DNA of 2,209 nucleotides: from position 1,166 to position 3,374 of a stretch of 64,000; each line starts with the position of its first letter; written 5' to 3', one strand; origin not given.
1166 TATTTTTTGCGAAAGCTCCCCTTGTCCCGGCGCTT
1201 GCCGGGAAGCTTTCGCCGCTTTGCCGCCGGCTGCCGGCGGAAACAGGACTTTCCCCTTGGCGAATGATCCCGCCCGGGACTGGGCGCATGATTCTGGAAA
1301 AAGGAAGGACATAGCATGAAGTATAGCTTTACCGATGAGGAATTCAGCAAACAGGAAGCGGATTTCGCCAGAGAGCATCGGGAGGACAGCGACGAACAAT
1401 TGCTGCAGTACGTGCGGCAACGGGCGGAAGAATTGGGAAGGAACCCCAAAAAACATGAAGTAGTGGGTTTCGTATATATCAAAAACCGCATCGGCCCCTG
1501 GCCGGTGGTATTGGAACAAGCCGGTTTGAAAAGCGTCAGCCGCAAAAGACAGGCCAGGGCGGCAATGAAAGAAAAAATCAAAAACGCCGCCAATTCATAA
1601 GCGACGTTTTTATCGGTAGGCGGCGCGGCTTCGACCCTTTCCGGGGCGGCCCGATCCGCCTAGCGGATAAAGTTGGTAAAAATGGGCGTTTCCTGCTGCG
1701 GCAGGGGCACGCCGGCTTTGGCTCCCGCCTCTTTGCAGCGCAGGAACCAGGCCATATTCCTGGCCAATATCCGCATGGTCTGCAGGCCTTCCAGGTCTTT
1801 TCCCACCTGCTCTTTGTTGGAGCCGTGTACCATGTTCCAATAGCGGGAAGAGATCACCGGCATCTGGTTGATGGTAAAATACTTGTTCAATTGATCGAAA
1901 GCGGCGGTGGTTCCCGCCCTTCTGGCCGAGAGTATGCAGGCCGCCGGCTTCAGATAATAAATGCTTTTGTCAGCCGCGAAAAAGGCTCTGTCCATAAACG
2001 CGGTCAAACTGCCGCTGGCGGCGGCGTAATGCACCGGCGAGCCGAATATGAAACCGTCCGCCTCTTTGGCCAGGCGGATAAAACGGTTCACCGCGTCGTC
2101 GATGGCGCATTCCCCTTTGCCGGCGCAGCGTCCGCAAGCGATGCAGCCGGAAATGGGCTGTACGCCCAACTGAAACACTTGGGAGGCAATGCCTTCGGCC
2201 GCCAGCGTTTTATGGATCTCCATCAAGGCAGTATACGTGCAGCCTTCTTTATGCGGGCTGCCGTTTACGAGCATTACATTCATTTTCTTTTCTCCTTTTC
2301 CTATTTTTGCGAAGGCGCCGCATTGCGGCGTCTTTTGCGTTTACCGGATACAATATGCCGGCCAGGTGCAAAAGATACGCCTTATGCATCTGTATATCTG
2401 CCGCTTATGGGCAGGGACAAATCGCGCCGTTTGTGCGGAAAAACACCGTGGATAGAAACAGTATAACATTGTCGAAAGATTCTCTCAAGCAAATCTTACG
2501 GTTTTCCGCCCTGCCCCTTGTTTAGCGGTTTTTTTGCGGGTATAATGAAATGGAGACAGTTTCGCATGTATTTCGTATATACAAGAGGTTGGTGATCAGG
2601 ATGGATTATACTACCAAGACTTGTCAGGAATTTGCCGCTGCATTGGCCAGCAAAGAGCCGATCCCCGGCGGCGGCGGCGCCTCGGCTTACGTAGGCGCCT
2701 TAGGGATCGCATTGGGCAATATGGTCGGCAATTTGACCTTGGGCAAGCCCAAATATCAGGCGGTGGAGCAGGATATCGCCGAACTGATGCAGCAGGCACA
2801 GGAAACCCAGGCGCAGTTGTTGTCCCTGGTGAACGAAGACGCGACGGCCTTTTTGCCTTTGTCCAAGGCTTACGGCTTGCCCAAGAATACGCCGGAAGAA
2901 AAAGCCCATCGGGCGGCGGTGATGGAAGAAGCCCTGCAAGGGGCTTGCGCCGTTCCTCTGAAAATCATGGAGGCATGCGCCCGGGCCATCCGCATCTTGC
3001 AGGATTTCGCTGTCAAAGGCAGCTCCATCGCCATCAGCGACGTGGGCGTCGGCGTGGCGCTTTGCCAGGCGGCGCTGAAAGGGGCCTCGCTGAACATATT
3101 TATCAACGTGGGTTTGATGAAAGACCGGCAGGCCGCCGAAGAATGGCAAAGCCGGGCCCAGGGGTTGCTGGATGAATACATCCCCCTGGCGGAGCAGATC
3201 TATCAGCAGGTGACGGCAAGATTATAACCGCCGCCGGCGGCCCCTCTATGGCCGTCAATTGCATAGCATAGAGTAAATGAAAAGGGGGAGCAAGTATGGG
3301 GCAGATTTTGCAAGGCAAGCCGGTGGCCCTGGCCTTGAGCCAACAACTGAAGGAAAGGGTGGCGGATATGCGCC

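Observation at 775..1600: Cobalamin riboswitch controlling only an orphan 94-aa gene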

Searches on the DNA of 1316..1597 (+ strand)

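Call 11: search_rna_families(sources=[L001, L002, L003, L004, L005, L006], threshold=gathering)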
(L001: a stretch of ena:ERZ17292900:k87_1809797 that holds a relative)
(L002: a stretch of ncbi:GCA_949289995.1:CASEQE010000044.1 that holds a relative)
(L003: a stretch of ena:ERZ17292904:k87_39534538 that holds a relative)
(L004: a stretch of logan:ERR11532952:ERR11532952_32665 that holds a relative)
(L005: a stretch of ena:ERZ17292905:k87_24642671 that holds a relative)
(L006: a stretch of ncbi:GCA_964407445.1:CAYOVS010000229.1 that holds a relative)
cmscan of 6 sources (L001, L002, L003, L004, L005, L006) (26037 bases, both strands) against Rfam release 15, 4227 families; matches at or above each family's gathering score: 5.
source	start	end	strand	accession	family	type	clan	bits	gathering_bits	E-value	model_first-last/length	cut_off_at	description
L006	1695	1914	+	RF00174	Cobalamin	Cis-reg; riboswitch;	CL00101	53.9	31.5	5.4e-11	1-189/189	no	Cobalamin riboswitch aptamer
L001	4688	4897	+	RF00174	Cobalamin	Cis-reg; riboswitch;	CL00101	53.7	31.5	5.9e-11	1-189/189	no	Cobalamin riboswitch aptamer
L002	471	680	+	RF00174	Cobalamin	Cis-reg; riboswitch;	CL00101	53.7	31.5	5.9e-11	1-189/189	no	Cobalamin riboswitch aptamer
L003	2122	2331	+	RF00174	Cobalamin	Cis-reg; riboswitch;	CL00101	53.7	31.5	5.9e-11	1-189/189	no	Cobalamin riboswitch aptamer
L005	523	732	+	RF00174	Cobalamin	Cis-reg; riboswitch;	CL00101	53.7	31.5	5.9e-11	1-189/189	no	Cobalamin riboswitch aptamer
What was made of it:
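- All close orthologues with enough upstream DNA have RF00174 (call 11).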

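Call 18: search_rna_families(sources=[L007, L008, L009, L010, L011, L012, L013, L014, L015, L016, L017, L018, L019, L020, L021, L022, L023, L024, L025, L026], threshold=gathering)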
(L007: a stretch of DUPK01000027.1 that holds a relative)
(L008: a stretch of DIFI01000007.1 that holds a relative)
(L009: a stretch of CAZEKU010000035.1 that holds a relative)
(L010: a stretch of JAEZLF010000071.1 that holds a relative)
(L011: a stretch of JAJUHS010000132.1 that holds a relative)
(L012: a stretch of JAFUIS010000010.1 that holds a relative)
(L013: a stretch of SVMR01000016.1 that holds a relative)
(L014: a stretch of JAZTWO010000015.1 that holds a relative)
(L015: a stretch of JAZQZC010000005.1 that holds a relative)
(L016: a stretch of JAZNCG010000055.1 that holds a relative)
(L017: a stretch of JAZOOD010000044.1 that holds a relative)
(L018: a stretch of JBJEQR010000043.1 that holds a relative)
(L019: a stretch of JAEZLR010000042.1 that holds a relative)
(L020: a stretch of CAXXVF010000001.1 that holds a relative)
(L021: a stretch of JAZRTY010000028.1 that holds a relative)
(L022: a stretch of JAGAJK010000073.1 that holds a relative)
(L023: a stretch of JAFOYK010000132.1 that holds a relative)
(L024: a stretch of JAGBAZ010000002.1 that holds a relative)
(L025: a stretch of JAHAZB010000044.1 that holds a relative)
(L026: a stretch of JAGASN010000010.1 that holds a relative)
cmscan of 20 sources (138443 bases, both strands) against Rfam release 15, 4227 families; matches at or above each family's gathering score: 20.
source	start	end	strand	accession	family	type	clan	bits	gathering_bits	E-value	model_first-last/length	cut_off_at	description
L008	2398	2575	+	RF00174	Cobalamin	Cis-reg; riboswitch;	CL00101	102.1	31.5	4.4e-24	1-189/189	no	Cobalamin riboswitch aptamer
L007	501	719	+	RF00174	Cobalamin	Cis-reg; riboswitch;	CL00101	97.9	31.5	7e-23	1-189/189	no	Cobalamin riboswitch aptamer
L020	3526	3743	+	RF00174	Cobalamin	Cis-reg; riboswitch;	CL00101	77.6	31.5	4.6e-17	1-189/189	no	Cobalamin riboswitch aptamer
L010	3609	3826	+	RF00174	Cobalamin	Cis-reg; riboswitch;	CL00101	75.9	31.5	1.4e-16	1-189/189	no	Cobalamin riboswitch aptamer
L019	1132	1204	+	RF00005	tRNA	Gene; tRNA;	CL00001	63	29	5.7e-11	1-71/71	no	tRNA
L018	3584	3818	+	RF00174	Cobalamin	Cis-reg; riboswitch;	CL00101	42.2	31.5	6.3e-07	1-189/189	no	Cobalamin riboswitch aptamer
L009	3265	3494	+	RF00174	Cobalamin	Cis-reg; riboswitch;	CL00101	41.7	31.5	8.7e-07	1-189/189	no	Cobalamin riboswitch aptamer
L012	3600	3830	+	RF00174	Cobalamin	Cis-reg; riboswitch;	CL00101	41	31.5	1.3e-06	1-189/189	no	Cobalamin riboswitch aptamer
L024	3632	3850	+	RF00174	Cobalamin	Cis-reg; riboswitch;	CL00101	40.7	31.5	1.6e-06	1-189/189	no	Cobalamin riboswitch aptamer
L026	3632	3850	+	RF00174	Cobalamin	Cis-reg; riboswitch;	CL00101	40.6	31.5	1.8e-06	1-189/189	no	Cobalamin riboswitch aptamer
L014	3560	3781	+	RF00174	Cobalamin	Cis-reg; riboswitch;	CL00101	40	31.5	2.7e-06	1-189/189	no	Cobalamin riboswitch aptamer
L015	2094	2315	+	RF00174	Cobalamin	Cis-reg; riboswitch;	CL00101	40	31.5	2.7e-06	1-189/189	no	Cobalamin riboswitch aptamer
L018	586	814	+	RF00174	Cobalamin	Cis-reg; riboswitch;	CL00101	39.7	31.5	3.2e-06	1-189/189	no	Cobalamin riboswitch aptamer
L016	55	294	+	RF00174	Cobalamin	Cis-reg; riboswitch;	CL00101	39.5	31.5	3.7e-06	1-189/189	no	Cobalamin riboswitch aptamer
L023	1069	1281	+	RF00174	Cobalamin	Cis-reg; riboswitch;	CL00101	39.2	31.5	4.6e-06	1-189/189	no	Cobalamin riboswitch aptamer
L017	265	504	+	RF00174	Cobalamin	Cis-reg; riboswitch;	CL00101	39.1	31.5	5e-06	1-189/189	no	Cobalamin riboswitch aptamer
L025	2922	3161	+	RF00174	Cobalamin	Cis-reg; riboswitch;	CL00101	38.5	31.5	7.1e-06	1-189/189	no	Cobalamin riboswitch aptamer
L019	3626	3845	+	RF00174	Cobalamin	Cis-reg; riboswitch;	CL00101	38.3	31.5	8e-06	1-189/189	no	Cobalamin riboswitch aptamer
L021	3573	3792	+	RF00174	Cobalamin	Cis-reg; riboswitch;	CL00101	37.6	31.5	1.3e-05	1-189/189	no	Cobalamin riboswitch aptamer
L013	3591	3817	+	RF00174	Cobalamin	Cis-reg; riboswitch;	CL00101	35.6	31.5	4.9e-05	1-189/189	no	Cobalamin riboswitch aptamer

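Call 19: search_rna_families(sources=[L027, L028, L029, L030, L031, L032, L033, L034, L035, L036, L037, L038, L039, L040, L041, L042, L043, L044, L045, L046], threshold=gathering)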
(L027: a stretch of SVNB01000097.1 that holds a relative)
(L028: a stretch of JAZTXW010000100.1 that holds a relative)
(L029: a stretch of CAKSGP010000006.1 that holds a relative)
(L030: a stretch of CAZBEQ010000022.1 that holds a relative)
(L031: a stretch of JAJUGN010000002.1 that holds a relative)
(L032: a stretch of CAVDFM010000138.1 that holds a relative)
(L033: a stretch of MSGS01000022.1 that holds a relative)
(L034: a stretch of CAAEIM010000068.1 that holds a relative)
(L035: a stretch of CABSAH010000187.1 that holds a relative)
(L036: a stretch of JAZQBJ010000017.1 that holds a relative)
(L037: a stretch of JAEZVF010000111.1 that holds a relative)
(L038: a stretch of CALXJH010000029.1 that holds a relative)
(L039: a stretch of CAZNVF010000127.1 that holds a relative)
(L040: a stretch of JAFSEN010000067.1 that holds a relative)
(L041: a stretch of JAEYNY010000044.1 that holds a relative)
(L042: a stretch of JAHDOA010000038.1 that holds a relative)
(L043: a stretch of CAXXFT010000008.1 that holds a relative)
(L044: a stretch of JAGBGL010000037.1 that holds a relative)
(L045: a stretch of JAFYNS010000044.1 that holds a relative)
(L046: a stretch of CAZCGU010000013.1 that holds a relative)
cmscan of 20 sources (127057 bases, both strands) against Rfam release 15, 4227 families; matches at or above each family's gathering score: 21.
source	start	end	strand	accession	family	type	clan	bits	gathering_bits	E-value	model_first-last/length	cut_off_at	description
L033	2185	2370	+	RF00174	Cobalamin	Cis-reg; riboswitch;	CL00101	110.8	31.5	1.3e-26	1-189/189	no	Cobalamin riboswitch aptamer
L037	6139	6343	+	RF00174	Cobalamin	Cis-reg; riboswitch;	CL00101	110.6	31.5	1.5e-26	1-189/189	no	Cobalamin riboswitch aptamer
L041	2144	2341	+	RF00174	Cobalamin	Cis-reg; riboswitch;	CL00101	108.9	31.5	4.7e-26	1-189/189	no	Cobalamin riboswitch aptamer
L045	785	992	+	RF00174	Cobalamin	Cis-reg; riboswitch;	CL00101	93.6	31.5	1.1e-21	1-189/189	no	Cobalamin riboswitch aptamer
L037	5221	5409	+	RF00174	Cobalamin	Cis-reg; riboswitch;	CL00101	93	31.5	1.7e-21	1-189/189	no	Cobalamin riboswitch aptamer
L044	362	570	+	RF00174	Cobalamin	Cis-reg; riboswitch;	CL00101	88.5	31.5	3.1e-20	1-189/189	no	Cobalamin riboswitch aptamer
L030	3623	3839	+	RF00174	Cobalamin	Cis-reg; riboswitch;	CL00101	85.6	31.5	2.2e-19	1-189/189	no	Cobalamin riboswitch aptamer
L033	3630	3835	+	RF00174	Cobalamin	Cis-reg; riboswitch;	CL00101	79.6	31.5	1.1e-17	1-189/189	no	Cobalamin riboswitch aptamer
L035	659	864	+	RF00174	Cobalamin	Cis-reg; riboswitch;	CL00101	76.7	31.5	7.7e-17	1-189/189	no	Cobalamin riboswitch aptamer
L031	4295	4511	+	RF00174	Cobalamin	Cis-reg; riboswitch;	CL00101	72.8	31.5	9.7e-16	1-189/189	no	Cobalamin riboswitch aptamer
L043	3566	3788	+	RF00174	Cobalamin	Cis-reg; riboswitch;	CL00101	72.3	31.5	1.4e-15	1-189/189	no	Cobalamin riboswitch aptamer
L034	3633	3831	+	RF00174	Cobalamin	Cis-reg; riboswitch;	CL00101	70.4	31.5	4.9e-15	1-189/189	no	Cobalamin riboswitch aptamer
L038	1158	1376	+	RF00174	Cobalamin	Cis-reg; riboswitch;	CL00101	69.5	31.5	8.5e-15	1-189/189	no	Cobalamin riboswitch aptamer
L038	781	1005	+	RF00174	Cobalamin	Cis-reg; riboswitch;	CL00101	66.1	31.5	8.2e-14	1-189/189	no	Cobalamin riboswitch aptamer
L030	3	141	-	RF01482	AdoCbl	Cis-reg; riboswitch;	CL00101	54.2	50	7.2e-07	1-149/149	no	AdoCbl (Cobalamin/B12) riboswitch aptamer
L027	3631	3850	+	RF00174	Cobalamin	Cis-reg; riboswitch;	CL00101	40.8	31.5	1.4e-06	1-189/189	no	Cobalamin riboswitch aptamer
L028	3605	3843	+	RF00174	Cobalamin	Cis-reg; riboswitch;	CL00101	40.7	31.5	1.6e-06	1-189/189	no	Cobalamin riboswitch aptamer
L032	1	144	+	RF00174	Cobalamin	Cis-reg; riboswitch;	CL00101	40.3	31.5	2e-06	59-189/189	5'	Cobalamin riboswitch aptamer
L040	3608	3840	+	RF00174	Cobalamin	Cis-reg; riboswitch;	CL00101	40.2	31.5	2.2e-06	1-189/189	no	Cobalamin riboswitch aptamer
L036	3644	3847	+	RF00174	Cobalamin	Cis-reg; riboswitch;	CL00101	40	31.5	2.5e-06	1-189/189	no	Cobalamin riboswitch aptamer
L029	3554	3792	+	RF00174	Cobalamin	Cis-reg; riboswitch;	CL00101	33.3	31.5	0.0002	1-189/189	no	Cobalamin riboswitch aptamer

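Call 20: search_rna_families(sources=[L047, L048, L049, L050, L051, L052, L053, L054, L055, L056, L057], threshold=gathering)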
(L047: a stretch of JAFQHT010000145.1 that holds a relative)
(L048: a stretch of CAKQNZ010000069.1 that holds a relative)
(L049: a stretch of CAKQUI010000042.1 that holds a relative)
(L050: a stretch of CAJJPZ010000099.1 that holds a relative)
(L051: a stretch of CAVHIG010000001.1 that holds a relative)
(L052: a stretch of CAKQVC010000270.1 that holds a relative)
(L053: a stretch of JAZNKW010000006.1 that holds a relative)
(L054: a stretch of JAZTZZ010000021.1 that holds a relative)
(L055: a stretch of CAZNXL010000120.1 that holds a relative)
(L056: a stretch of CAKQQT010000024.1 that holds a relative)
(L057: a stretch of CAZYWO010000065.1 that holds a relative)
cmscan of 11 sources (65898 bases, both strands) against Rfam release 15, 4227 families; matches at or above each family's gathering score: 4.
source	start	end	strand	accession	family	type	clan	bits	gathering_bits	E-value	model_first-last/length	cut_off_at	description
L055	1254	1480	+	RF00174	Cobalamin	Cis-reg; riboswitch;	CL00101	93.5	31.5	6.1e-22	1-189/189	no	Cobalamin riboswitch aptamer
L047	3251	3459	+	RF00174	Cobalamin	Cis-reg; riboswitch;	CL00101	92.9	31.5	9e-22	1-189/189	no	Cobalamin riboswitch aptamer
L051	3343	3547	+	RF00174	Cobalamin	Cis-reg; riboswitch;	CL00101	86.3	31.5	7e-20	1-189/189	no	Cobalamin riboswitch aptamer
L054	4418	4554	+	RF00162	SAM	Cis-reg; riboswitch;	CL00012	77.9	44.4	1.3e-16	1-108/108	no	SAM riboswitch aptamer (S box leader)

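Call 60: search_rna_families(sources=[L058, L059, L061, L062, L063], threshold=gathering)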
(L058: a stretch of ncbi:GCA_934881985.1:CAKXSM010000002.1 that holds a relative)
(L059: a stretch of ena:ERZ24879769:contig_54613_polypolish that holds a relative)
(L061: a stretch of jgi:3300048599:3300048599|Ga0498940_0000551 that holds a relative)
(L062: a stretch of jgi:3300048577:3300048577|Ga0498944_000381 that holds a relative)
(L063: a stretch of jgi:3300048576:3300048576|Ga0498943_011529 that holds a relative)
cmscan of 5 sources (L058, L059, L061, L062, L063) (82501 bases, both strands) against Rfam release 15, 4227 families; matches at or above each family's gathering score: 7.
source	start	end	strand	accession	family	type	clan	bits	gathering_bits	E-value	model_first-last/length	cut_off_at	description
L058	8639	8848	+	RF00174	Cobalamin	Cis-reg; riboswitch;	CL00101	81.3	31.5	2.4e-18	1-189/189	no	Cobalamin riboswitch aptamer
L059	8639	8848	+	RF00174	Cobalamin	Cis-reg; riboswitch;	CL00101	81.3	31.5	2.4e-18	1-189/189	no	Cobalamin riboswitch aptamer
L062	7620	7889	+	RF00174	Cobalamin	Cis-reg; riboswitch;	CL00101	73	31.5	5.7e-16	1-189/189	no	Cobalamin riboswitch aptamer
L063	6087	6356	+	RF00174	Cobalamin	Cis-reg; riboswitch;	CL00101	73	31.5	5.7e-16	1-189/189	no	Cobalamin riboswitch aptamer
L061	7420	7686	+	RF00174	Cobalamin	Cis-reg; riboswitch;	CL00101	66.5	31.5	4e-14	1-189/189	no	Cobalamin riboswitch aptamer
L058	1420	1499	+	RF00005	tRNA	Gene; tRNA;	CL00001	59.4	29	3.2e-10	1-71/71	no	tRNA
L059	1420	1499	+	RF00005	tRNA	Gene; tRNA;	CL00001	59.4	29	3.2e-10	1-71/71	no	tRNA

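Call 65: search_rna_families(sources=[L064, L066, L067, L068], threshold=gathering)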
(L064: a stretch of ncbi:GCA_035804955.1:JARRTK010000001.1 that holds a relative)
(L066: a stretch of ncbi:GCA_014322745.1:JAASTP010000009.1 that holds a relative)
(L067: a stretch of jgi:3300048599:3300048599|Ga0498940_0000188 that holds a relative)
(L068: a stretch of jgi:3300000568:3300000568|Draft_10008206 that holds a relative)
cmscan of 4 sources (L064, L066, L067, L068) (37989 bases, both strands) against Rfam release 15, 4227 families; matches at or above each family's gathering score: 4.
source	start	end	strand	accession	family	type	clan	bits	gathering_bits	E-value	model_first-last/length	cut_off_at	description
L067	175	394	+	RF00174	Cobalamin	Cis-reg; riboswitch;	CL00101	114.2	31.5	4.1e-28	1-189/189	no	Cobalamin riboswitch aptamer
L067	2841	3054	+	RF00174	Cobalamin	Cis-reg; riboswitch;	CL00101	109.2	31.5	1.2e-26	1-189/189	no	Cobalamin riboswitch aptamer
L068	4461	4638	+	RF00174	Cobalamin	Cis-reg; riboswitch;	CL00101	102.1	31.5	1.2e-24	1-189/189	no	Cobalamin riboswitch aptamer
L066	4974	5065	+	RF01776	RatA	Gene; antitoxin;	-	58.6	49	4.2e-06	1-91/91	no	RNA anti-toxin A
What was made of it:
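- Checked: The aptamer score is in the lower half of those seen in related loci (33-114 bits; calls 18-20, 65).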

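Call 68: search_rna_families(sources=[L011, L039, L042, L046, L031, L037, L048, L049, L050, L052, L053], threshold=evalue, max_evalue=0.1)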
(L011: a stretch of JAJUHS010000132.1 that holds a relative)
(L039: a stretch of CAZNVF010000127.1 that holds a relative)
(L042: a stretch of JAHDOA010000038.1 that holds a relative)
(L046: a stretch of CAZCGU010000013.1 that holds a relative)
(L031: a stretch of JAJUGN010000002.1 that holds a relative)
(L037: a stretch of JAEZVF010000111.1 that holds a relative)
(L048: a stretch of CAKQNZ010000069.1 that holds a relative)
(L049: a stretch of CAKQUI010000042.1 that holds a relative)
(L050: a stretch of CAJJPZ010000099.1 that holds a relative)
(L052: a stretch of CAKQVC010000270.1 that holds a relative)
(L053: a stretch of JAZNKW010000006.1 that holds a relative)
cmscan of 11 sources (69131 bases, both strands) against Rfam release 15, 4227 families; matches with E-value up to 0.1: 6.
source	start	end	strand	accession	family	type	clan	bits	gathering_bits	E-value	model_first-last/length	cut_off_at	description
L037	6139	6343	+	RF00174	Cobalamin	Cis-reg; riboswitch;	CL00101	110.6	31.5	8.3e-27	1-189/189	no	Cobalamin riboswitch aptamer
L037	5221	5409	+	RF00174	Cobalamin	Cis-reg; riboswitch;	CL00101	93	31.5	9.1e-22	1-189/189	no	Cobalamin riboswitch aptamer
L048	3399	3648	-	RF00230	T-box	Cis-reg; leader;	-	77.3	93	5.9e-15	1-219/219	no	T-box leader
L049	3443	3692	-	RF00230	T-box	Cis-reg; leader;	-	73.8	93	4.7e-14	1-219/219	no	T-box leader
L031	4295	4511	+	RF00174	Cobalamin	Cis-reg; riboswitch;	CL00101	72.8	31.5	5.3e-16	1-189/189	no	Cobalamin riboswitch aptamer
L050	1768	2024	-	RF00230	T-box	Cis-reg; leader;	-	66.5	93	3.4e-12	1-219/219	no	T-box leader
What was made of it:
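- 13 of the 48 assessable loci have no upstream riboswitch even at E<=0.1 where tested (call 68).
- Tried and rejected: Hidden sub-threshold riboswitches in the 11 riboswitch-less loci tested: none at E<=0.1 (call 68).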

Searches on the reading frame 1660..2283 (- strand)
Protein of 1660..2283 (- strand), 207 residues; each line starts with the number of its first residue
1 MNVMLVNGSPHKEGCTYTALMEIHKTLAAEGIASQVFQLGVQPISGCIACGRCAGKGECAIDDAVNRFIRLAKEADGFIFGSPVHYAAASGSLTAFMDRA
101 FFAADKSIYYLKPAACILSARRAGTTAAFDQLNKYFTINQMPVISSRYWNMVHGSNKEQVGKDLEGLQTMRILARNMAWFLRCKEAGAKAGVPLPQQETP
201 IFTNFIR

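Call 4: search_protein_families(library=pfam, proteins=[window:1660-2283:-], max_evalue=1)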
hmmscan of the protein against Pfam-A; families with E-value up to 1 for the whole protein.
window:1660-2283:- (207 aa): 2 families
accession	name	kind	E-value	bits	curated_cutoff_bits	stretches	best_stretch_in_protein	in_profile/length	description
PF03358.20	FMN_red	-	1.3e-27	96.7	24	1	1-153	1-149/152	NADPH-dependent FMN reductase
PF02525.22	Flavodoxin_2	-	5.8e-05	23.3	27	1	1-101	1-104/198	Flavodoxin-like fold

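Call 5: search_protein_families(library=ncbifam, proteins=[window:1660-2283:-], max_evalue=1)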
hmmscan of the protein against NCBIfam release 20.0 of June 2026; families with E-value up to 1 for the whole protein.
window:1660-2283:- (207 aa): 5 families
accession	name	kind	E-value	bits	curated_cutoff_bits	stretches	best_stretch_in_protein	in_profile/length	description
TIGR03567.1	FMN_reduc_SsuE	equivalog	4.9e-06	26.6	164.05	1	3-98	2-89/171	NADPH-dependent FMN reductase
NF007859.0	PRK10569.1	equivalog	0.0031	17.3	225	1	63-98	55-90/191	NADPH-dependent FMN reductase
TIGR03566.1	FMN_reduc_MsuE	equivalog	0.13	12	212.5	1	3-98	2-92/174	FMN reductase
NF010059.0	PRK13536.1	equivalog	0.18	10.5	549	1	113-153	108-148/342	nodulation factor ABC transporter ATP-binding protein NodI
NF038196.1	ferrodoxin_EFR1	subfamily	0.53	10.3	75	0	72-112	38-78/242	EFR1 family ferrodoxin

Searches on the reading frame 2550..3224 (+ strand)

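Call 4: search_protein_families(library=pfam, proteins=[window:2550-3224:+], max_evalue=1)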
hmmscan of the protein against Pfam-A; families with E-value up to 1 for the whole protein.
window:2550-3224:+ (225 aa): 3 families
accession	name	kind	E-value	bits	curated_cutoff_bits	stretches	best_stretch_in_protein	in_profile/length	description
PF04961.17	FTCD_C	-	4.1e-67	225.9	24.5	1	24-204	1-181/182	Formiminotransferase-cyclodeaminase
PF06148.17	COG2_N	-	0.0049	17.4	24.3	1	68-106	24-62/75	COG2 N-terminal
PF16740.10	SKA2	-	0.043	14.1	30.1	1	66-122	51-107/110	Spindle and kinetochore-associated protein 2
